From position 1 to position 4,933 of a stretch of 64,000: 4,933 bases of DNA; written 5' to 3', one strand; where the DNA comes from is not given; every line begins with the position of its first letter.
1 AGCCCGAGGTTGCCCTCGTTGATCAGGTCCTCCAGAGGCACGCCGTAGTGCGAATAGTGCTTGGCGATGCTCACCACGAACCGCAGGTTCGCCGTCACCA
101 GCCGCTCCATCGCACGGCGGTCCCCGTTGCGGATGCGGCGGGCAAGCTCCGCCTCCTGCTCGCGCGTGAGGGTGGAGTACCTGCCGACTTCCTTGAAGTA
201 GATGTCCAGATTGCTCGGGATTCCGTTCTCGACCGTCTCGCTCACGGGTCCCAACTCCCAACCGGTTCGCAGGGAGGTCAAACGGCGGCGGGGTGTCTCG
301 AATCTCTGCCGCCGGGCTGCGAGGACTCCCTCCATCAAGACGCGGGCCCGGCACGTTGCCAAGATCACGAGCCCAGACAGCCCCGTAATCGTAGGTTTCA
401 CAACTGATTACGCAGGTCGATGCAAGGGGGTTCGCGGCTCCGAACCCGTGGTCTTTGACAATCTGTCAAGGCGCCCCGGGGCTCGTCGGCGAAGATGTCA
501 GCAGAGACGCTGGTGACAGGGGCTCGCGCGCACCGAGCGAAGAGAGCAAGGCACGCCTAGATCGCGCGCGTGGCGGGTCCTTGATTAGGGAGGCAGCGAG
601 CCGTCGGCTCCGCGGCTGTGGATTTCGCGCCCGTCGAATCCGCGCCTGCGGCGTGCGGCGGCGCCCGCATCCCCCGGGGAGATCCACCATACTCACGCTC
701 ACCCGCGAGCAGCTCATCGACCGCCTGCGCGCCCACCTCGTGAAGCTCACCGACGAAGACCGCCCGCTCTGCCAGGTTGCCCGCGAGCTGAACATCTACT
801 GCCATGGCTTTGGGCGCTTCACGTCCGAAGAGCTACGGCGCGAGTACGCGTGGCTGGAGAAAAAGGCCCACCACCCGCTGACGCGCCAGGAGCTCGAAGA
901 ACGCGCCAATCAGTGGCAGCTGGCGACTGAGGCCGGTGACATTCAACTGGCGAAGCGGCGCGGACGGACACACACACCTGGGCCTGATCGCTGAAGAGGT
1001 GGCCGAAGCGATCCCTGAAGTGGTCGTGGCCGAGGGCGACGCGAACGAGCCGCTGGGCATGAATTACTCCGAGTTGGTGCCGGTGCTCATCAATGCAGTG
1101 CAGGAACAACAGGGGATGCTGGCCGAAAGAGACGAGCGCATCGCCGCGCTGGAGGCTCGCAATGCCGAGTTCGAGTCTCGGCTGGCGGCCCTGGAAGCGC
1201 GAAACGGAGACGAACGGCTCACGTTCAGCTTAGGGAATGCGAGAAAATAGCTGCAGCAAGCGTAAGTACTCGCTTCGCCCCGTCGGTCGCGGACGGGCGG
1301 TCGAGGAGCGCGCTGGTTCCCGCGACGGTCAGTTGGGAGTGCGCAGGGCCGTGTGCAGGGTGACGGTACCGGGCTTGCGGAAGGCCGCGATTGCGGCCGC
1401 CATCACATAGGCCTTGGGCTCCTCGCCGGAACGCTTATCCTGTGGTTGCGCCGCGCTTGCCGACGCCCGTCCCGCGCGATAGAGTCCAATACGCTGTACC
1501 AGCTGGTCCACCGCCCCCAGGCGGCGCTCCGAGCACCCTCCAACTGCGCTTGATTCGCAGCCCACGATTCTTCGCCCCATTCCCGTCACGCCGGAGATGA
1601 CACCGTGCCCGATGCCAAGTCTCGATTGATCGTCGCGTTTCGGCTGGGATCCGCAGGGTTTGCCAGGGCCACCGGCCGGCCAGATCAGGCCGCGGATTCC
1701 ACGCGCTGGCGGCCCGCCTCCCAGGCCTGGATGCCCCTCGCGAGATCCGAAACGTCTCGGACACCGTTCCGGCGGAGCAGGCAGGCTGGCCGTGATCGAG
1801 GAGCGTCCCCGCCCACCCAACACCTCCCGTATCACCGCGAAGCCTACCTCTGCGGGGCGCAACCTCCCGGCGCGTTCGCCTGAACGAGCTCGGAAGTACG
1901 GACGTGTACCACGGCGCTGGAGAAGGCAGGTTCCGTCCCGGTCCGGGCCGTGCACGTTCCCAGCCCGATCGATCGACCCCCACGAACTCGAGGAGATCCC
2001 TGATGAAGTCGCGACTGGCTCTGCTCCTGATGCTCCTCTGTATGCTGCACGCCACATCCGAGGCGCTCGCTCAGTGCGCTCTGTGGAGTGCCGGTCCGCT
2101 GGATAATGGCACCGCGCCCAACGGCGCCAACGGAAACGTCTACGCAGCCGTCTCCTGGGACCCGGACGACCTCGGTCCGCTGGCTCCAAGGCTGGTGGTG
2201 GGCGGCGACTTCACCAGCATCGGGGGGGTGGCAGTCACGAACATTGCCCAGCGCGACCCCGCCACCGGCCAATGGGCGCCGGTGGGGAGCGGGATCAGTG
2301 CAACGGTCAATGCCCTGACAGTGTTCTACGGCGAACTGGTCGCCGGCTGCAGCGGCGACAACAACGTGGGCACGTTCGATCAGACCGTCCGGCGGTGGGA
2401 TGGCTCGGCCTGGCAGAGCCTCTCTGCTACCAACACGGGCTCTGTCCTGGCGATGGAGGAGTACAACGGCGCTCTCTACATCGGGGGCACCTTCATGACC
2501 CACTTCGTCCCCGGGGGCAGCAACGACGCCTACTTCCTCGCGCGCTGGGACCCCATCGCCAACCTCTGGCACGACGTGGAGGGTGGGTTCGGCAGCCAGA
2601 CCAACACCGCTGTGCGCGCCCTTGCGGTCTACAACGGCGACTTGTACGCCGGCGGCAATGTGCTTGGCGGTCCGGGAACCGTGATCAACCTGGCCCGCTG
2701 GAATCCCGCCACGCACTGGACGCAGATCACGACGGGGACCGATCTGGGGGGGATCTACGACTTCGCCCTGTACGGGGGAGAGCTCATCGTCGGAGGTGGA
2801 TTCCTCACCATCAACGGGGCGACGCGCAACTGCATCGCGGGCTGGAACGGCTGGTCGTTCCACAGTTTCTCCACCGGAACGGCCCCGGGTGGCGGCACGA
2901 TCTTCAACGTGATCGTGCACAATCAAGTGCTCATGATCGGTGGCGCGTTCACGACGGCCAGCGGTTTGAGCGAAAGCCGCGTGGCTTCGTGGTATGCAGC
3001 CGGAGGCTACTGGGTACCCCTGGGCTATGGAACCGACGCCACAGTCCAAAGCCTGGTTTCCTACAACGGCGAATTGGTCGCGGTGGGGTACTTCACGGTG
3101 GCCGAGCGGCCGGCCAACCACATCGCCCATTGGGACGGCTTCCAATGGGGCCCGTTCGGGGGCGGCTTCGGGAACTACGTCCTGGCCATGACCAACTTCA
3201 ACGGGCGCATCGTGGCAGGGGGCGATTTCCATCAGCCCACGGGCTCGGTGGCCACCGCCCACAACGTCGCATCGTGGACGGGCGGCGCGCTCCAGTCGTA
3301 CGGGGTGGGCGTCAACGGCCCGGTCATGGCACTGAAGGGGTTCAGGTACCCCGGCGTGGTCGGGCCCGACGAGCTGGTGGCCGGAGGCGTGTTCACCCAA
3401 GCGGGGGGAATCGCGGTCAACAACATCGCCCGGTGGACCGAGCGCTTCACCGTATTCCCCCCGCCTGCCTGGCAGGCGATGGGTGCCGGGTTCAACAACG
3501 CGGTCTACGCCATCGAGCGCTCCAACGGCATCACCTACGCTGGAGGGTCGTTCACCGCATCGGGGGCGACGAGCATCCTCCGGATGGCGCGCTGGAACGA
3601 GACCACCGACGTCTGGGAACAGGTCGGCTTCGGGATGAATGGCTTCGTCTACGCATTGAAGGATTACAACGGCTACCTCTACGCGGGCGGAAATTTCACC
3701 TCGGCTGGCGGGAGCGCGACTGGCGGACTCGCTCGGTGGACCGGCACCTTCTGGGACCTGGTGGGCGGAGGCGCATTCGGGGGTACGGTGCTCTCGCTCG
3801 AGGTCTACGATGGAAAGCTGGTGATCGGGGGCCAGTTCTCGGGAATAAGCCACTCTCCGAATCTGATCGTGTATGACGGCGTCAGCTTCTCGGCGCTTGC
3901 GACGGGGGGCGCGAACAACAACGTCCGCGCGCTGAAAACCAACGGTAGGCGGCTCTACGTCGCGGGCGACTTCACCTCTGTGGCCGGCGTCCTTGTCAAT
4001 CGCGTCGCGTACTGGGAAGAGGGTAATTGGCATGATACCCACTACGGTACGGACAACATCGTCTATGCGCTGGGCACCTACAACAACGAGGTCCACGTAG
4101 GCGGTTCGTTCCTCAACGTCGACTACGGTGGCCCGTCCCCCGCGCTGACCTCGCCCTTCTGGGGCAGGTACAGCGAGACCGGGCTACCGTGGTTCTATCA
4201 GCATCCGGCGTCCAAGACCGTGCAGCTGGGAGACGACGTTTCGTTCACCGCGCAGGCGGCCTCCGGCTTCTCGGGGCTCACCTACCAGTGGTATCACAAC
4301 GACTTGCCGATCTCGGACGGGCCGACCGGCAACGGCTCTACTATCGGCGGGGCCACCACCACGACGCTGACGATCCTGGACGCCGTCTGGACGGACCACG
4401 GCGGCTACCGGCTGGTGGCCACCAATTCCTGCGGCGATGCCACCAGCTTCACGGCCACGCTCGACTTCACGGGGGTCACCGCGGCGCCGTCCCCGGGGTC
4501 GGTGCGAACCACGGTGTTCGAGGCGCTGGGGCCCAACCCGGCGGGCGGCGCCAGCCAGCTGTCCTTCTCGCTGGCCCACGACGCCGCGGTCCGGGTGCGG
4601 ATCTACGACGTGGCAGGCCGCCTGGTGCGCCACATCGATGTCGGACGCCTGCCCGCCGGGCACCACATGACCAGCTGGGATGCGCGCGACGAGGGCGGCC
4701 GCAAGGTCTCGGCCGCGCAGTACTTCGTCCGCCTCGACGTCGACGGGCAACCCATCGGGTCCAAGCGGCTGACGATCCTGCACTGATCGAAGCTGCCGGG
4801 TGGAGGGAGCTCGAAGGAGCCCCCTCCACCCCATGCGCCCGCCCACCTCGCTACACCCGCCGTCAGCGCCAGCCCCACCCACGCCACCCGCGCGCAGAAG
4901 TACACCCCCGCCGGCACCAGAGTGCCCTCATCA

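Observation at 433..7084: Duplicated ~490-bp element (palindrome + 240-nt leader + small ORF of unknown family) embedded twice in mobile-DNA debris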

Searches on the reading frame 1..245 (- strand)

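Call 6: search_protein_families(library=pfam, proteins=[window:1-245:-], max_evalue=0.1)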
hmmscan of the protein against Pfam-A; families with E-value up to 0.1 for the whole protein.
window:1-245:- (81 aa): 3 families
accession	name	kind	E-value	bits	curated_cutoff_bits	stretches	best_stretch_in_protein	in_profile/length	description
PF00140.25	Sigma70_r1_2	-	2.4e-12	47.1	22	1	13-43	3-33/34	Sigma-70 factor, region 1.2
PF04542.20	Sigma70_r2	-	7.3e-06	26.1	24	1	49-81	1-33/71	Sigma-70 region 2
PF03851.20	UvdE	-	0.036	13.8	24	1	17-71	10-60/275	UV-endonuclease UvdE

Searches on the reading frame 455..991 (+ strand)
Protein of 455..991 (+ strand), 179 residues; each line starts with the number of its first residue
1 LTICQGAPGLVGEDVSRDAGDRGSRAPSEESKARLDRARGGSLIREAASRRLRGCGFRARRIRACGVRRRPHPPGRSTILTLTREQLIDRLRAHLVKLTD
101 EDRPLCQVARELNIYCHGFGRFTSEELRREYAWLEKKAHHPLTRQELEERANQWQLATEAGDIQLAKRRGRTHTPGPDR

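Call 6: search_protein_families(library=pfam, proteins=[window:455-991:+], max_evalue=0.1)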
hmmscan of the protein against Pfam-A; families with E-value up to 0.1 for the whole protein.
window:455-991:+ (179 aa): 0 families

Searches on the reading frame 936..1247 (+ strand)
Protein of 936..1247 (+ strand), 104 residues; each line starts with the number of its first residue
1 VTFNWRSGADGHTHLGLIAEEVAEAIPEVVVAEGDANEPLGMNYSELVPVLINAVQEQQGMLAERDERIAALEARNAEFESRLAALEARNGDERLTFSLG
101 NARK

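Call 6: search_protein_families(library=pfam, proteins=[window:936-1247:+], max_evalue=0.1)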
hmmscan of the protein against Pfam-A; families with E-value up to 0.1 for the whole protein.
window:936-1247:+ (104 aa): 3 families
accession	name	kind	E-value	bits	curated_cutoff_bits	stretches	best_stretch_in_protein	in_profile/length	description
PF13884.11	Peptidase_S74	-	3.4e-05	24.5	22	1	2-30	27-57/58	Chaperone of endosialidase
PF23991.1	DUF7310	-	0.0069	17.3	40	1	61-89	24-52/83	Coiled-coil region of unknown function (DUF7310)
PF04102.17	SlyX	-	0.098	13.7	30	0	53-92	17-56/67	SlyX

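Call 9: search_protein_families(library=ncbifam, proteins=[window:936-1247:+], max_evalue=1)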
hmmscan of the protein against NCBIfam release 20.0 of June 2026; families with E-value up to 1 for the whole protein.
window:936-1247:+ (104 aa): 0 families

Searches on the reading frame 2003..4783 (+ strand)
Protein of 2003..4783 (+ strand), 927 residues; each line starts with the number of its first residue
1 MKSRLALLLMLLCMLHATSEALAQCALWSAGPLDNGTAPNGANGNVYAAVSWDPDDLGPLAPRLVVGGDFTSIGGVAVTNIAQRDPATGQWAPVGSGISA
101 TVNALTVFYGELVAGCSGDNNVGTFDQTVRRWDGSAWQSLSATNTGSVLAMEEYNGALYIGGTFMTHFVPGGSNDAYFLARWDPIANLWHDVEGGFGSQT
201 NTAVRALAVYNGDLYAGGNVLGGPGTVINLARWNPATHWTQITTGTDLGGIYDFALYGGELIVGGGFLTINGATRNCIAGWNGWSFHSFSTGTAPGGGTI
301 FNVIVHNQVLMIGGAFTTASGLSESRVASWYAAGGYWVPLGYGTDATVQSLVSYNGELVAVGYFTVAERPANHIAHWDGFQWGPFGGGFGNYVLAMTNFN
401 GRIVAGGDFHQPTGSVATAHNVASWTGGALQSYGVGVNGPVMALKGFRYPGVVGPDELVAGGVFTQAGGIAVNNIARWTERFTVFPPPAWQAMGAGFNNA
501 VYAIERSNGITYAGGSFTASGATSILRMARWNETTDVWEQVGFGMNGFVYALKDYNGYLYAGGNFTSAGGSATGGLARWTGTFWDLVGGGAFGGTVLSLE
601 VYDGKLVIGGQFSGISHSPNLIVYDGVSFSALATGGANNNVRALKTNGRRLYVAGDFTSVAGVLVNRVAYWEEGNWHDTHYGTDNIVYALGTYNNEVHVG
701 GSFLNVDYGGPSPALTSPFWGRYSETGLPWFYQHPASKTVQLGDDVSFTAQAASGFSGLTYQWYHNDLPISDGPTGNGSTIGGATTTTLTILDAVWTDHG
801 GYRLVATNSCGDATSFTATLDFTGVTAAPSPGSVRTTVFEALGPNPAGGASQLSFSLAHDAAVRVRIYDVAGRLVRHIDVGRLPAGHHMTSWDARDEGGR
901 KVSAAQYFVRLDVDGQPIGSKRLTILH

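Call 6: search_protein_families(library=pfam, proteins=[window:2003-4783:+], max_evalue=0.1)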
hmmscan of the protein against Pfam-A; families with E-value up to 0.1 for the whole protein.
window:2003-4783:+ (927 aa): 7 families
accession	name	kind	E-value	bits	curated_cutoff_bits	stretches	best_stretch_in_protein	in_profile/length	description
PF17164.10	DUF5122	-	8.3e-13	48.8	27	0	63-82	5-24/36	Domain of unknown function (DUF5122) beta-propeller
PF12768.13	Rax2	-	2.8e-12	47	28.8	3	554-678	33-161/254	Rax2 C-terminal beta propeller domain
PF13860.13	FlgD_ig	-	2.3e-10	40.7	27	1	848-911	7-73/79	FlgD Ig-like domain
PF07679.22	I-set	-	6.3e-09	36.2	23.7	1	730-815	2-84/90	Immunoglobulin I-set domain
PF13927.12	Ig_3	-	6.8e-08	33.4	30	1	733-808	6-78/78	Immunoglobulin domain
PF13895.12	Ig_2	-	0.051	14.2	27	0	743-815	14-72/79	Immunoglobulin domain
PF18962.6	Por_Secre_tail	-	0.07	13.9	27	0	844-875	3-34/75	Secretion system C-terminal sorting domain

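Call 56: search_protein_families(library=ncbifam, proteins=[window:2003-4783:+], max_evalue=0.00001)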
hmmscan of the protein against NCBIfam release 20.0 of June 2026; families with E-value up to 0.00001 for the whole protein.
window:2003-4783:+ (927 aa): 2 families
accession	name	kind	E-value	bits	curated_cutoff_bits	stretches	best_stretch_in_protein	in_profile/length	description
NF005176.1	PRK06655.1-1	equivalog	6.5e-08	32.7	230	1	861-912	97-148/197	flagellar hook assembly protein FlgD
NF009276.0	PRK12633.1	equivalog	8.6e-06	25.6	383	0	849-916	116-187/234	flagellar basal body rod modification protein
